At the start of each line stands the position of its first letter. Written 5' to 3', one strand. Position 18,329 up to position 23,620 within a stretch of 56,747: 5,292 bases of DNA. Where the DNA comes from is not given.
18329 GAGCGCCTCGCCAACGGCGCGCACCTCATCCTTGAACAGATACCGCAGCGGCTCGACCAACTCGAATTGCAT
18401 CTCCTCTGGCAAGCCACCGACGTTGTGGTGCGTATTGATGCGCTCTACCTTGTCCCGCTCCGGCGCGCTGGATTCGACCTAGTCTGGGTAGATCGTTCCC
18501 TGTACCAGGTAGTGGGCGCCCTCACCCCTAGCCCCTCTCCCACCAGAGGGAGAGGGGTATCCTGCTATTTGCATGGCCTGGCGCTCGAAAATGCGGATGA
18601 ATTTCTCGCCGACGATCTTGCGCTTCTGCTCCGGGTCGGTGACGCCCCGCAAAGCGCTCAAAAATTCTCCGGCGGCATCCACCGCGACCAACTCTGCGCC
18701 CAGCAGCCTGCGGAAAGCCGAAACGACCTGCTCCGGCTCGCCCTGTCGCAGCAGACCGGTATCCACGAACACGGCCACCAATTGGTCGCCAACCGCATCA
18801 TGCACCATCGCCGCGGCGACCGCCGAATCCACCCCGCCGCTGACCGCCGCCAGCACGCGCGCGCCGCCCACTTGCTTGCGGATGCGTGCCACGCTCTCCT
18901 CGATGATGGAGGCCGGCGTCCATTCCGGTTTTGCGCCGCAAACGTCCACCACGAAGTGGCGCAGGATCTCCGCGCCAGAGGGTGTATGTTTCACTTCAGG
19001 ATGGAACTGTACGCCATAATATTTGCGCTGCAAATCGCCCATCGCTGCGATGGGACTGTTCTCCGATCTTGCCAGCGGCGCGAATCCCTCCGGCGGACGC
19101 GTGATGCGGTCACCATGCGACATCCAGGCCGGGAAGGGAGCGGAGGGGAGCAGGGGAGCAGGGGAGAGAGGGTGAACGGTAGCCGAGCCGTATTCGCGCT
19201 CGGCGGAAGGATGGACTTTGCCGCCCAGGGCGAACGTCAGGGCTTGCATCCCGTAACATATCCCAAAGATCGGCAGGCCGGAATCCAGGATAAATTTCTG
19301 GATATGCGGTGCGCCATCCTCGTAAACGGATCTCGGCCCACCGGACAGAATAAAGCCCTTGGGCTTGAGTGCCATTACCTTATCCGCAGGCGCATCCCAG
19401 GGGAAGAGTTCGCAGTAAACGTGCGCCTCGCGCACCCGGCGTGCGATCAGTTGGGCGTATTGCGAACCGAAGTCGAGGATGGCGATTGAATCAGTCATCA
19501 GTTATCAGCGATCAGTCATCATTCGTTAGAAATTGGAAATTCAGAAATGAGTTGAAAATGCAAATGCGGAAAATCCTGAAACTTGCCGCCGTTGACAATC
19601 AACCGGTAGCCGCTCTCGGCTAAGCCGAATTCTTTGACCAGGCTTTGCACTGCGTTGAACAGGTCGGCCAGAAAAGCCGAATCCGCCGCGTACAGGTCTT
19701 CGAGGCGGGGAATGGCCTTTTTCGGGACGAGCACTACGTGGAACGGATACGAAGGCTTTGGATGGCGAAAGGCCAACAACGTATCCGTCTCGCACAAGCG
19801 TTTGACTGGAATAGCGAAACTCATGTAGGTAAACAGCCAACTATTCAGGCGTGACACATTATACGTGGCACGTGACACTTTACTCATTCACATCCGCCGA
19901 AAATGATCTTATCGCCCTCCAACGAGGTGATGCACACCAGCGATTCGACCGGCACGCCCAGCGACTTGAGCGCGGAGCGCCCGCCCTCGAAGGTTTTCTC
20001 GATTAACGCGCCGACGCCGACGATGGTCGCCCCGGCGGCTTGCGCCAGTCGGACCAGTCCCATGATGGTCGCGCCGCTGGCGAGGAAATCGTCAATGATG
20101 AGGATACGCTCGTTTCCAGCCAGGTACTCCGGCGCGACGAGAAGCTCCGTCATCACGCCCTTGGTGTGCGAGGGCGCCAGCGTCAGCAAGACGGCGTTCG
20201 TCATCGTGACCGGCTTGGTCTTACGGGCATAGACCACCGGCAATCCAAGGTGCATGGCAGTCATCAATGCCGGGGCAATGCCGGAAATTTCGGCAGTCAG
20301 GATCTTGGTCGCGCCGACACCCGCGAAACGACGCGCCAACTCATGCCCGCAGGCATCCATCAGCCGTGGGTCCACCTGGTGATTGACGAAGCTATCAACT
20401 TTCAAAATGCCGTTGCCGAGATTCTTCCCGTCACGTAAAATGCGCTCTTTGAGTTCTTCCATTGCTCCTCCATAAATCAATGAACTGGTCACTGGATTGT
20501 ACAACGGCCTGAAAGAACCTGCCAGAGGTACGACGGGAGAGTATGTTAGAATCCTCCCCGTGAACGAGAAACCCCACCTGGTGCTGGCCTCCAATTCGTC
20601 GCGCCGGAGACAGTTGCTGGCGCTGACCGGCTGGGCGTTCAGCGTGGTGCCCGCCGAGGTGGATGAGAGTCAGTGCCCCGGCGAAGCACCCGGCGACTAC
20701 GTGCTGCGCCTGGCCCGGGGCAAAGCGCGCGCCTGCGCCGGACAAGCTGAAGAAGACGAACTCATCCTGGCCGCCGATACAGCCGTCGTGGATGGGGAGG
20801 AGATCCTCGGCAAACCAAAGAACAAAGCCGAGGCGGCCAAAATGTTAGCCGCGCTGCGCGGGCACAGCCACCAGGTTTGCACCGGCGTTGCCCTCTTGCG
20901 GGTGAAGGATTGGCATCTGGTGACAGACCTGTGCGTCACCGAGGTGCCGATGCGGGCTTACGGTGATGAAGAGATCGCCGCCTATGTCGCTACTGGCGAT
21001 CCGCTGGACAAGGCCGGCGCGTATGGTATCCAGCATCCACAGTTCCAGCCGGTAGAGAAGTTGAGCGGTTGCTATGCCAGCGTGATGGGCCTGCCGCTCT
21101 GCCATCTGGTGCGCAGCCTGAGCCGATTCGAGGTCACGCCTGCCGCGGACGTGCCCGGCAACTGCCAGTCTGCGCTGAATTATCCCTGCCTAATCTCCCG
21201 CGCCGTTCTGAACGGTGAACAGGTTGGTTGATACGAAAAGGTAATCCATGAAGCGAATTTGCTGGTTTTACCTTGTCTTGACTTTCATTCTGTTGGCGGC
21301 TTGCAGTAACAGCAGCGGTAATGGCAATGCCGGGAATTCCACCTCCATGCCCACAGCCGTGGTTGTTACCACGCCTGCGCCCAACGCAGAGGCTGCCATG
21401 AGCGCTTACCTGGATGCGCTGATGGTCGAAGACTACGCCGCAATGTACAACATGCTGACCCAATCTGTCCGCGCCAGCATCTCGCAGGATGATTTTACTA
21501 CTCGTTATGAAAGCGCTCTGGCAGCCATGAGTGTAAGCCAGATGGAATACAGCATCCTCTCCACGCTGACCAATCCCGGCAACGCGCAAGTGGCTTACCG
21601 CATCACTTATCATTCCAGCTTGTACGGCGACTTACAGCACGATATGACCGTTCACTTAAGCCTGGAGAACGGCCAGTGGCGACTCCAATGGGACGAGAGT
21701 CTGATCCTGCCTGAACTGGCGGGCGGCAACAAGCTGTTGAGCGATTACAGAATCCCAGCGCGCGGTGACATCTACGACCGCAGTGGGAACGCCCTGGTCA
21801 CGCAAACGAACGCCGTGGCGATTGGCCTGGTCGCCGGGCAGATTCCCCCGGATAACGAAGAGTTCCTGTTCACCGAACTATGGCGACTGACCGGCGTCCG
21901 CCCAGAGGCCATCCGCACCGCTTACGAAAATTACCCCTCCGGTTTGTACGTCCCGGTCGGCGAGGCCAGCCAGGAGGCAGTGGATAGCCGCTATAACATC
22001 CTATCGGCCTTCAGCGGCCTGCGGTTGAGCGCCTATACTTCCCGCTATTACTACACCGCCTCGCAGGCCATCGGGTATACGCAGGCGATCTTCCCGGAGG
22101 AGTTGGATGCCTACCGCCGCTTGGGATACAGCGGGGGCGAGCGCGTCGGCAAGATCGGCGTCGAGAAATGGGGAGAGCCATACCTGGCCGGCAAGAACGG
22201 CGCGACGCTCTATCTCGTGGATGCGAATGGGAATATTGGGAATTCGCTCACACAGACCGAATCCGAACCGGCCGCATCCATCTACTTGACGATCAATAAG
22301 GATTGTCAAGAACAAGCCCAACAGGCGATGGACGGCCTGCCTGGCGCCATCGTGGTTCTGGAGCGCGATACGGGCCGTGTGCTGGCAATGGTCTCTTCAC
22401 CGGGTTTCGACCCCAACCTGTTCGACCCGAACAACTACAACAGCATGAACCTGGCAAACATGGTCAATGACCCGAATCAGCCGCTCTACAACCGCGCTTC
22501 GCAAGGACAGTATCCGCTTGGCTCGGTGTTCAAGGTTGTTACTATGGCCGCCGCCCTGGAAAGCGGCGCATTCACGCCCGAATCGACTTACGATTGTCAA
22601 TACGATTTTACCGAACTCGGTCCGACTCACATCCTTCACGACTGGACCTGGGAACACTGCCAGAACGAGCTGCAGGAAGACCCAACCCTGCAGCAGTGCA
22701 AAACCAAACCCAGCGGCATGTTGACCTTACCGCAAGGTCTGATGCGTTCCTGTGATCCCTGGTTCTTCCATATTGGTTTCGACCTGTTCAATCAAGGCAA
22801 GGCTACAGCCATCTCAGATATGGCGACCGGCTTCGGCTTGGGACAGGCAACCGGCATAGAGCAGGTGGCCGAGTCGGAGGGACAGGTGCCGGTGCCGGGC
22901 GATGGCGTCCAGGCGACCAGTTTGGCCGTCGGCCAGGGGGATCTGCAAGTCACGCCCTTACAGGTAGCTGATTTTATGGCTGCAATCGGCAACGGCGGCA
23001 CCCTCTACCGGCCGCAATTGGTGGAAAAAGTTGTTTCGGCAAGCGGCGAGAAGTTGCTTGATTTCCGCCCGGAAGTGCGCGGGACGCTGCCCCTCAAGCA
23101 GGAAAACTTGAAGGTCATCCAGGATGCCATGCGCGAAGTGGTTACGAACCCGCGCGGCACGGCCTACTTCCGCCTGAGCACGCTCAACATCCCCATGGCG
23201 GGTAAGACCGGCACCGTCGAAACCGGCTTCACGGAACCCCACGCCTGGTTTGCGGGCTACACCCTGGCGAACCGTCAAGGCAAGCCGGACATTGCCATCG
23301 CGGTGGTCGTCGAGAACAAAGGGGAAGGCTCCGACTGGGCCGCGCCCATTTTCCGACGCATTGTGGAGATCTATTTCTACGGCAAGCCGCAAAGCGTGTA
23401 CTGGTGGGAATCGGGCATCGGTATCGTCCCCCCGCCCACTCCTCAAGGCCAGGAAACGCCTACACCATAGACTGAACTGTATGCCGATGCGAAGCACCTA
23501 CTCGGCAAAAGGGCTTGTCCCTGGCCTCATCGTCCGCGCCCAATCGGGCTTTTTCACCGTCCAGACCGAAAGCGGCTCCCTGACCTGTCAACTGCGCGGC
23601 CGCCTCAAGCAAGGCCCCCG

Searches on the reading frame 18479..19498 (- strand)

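Call 30: search_protein_families(library=pfam, proteins=[window:18479-19498:-], max_evalue=0.0001)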
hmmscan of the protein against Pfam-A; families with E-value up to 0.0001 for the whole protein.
window:18479-19498:- (339 aa): 2 families
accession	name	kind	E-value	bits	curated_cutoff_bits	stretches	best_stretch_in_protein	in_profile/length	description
PF00117.34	GATase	-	5.1e-42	144.1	22.8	1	7-185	2-189/190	Glutamine amidotransferase class-I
PF07722.19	Peptidase_C26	-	5.2e-10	39.9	20.5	1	69-168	100-219/219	Peptidase C26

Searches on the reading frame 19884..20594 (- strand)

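Call 30: search_protein_families(library=pfam, proteins=[window:19884-20594:-], max_evalue=0.0001)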
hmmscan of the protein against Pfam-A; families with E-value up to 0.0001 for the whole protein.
window:19884-20594:- (236 aa): 1 family
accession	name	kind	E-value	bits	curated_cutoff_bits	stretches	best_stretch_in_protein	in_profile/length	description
PF00156.33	Pribosyltran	-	1.2e-06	28.4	26.3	1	106-200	41-126/158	Phosphoribosyl transferase domain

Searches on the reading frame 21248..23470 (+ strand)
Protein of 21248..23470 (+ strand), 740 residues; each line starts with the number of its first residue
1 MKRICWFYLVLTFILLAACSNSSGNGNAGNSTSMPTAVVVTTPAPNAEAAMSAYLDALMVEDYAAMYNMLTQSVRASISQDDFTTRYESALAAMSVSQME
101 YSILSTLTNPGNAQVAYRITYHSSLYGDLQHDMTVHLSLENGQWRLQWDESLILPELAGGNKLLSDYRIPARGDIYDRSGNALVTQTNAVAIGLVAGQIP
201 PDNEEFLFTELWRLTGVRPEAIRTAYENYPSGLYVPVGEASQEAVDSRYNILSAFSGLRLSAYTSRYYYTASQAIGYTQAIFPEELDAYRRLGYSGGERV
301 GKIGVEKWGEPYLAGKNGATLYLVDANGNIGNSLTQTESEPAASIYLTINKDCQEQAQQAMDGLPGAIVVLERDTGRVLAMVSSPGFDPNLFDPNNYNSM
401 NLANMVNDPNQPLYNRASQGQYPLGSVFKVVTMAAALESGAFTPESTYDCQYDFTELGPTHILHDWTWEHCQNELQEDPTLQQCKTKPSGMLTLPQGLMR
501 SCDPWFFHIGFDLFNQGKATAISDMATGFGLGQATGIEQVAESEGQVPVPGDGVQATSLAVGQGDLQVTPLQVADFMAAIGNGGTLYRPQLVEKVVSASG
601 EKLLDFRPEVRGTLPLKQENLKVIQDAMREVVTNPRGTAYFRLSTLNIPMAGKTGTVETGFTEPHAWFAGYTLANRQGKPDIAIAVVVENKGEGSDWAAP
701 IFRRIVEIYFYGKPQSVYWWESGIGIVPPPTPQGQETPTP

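Call 30: search_protein_families(library=pfam, proteins=[window:21248-23470:+], max_evalue=0.0001)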
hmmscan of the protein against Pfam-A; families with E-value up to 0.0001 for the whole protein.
window:21248-23470:+ (740 aa): 3 families
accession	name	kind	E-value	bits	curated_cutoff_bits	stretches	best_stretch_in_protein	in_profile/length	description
PF00905.27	Transpeptidase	-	5.9e-56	190.3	22.1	1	366-707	1-299/299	Penicillin binding protein transpeptidase domain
PF03717.20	PBP_dimer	-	1.7e-23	84.4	24.4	1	170-331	4-176/180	Penicillin-binding Protein dimerisation domain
PF05223.17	MecA_N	-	2.4e-14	54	22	1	46-160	1-116/117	NTF2-like N-terminal transpeptidase domain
